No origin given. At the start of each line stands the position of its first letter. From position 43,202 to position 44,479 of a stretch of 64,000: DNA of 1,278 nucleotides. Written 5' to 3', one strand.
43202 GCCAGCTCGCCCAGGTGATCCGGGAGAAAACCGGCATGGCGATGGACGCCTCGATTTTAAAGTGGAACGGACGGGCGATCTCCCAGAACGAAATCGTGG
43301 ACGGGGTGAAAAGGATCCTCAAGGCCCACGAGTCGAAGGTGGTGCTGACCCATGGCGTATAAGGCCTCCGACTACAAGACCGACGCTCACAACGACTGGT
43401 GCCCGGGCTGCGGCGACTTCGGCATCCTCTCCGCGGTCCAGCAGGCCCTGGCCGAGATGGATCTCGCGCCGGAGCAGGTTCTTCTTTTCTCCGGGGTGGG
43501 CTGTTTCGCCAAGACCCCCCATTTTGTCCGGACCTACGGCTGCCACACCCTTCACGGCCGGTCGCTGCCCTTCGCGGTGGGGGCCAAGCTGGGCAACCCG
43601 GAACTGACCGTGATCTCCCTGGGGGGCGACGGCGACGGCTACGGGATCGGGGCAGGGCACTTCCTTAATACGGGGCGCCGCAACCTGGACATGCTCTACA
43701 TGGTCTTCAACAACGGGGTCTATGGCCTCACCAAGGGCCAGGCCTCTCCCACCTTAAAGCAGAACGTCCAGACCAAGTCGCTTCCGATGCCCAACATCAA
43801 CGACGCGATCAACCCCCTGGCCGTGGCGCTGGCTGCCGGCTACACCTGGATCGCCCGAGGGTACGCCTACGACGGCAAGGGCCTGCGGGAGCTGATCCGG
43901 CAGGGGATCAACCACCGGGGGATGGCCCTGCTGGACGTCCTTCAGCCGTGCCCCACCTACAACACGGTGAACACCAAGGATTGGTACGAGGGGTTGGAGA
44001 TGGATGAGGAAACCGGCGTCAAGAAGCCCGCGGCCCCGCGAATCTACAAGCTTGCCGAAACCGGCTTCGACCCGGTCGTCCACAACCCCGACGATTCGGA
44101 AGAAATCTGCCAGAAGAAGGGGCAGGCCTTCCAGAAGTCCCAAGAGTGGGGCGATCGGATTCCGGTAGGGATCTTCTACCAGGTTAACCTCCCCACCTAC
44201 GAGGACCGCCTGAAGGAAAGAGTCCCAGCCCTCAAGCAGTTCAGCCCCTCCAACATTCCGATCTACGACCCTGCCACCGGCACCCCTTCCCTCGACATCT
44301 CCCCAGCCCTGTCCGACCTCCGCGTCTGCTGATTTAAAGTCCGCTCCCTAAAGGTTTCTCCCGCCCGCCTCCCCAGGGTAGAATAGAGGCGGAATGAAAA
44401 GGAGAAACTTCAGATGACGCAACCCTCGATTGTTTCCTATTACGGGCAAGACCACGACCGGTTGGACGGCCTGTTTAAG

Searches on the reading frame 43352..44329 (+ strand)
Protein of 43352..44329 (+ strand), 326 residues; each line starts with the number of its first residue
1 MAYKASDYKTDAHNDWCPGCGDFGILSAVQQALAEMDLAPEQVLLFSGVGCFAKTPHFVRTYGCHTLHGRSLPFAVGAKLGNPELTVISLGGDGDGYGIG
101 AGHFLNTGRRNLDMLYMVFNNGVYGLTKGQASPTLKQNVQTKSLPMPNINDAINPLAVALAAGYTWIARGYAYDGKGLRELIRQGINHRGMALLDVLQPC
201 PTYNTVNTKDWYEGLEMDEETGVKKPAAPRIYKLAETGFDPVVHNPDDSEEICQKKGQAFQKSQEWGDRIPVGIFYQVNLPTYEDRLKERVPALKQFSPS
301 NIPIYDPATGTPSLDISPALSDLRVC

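Call 83: search_protein_families(library=pfam, proteins=[window:43352-44329:+], max_evalue=0.001)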
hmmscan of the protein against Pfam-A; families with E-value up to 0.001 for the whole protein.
window:43352-44329:+ (326 aa): 2 families
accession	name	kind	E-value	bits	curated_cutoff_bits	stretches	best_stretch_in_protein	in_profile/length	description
PF02775.26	TPP_enzyme_C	-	9.3e-28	97.4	21.9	1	52-196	5-151/151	Thiamine pyrophosphate enzyme, C-terminal TPP binding domain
PF12367.13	PFO_beta_C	-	2.5e-17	63.1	24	1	230-289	16-63/66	Pyruvate ferredoxin oxidoreductase beta subunit C terminal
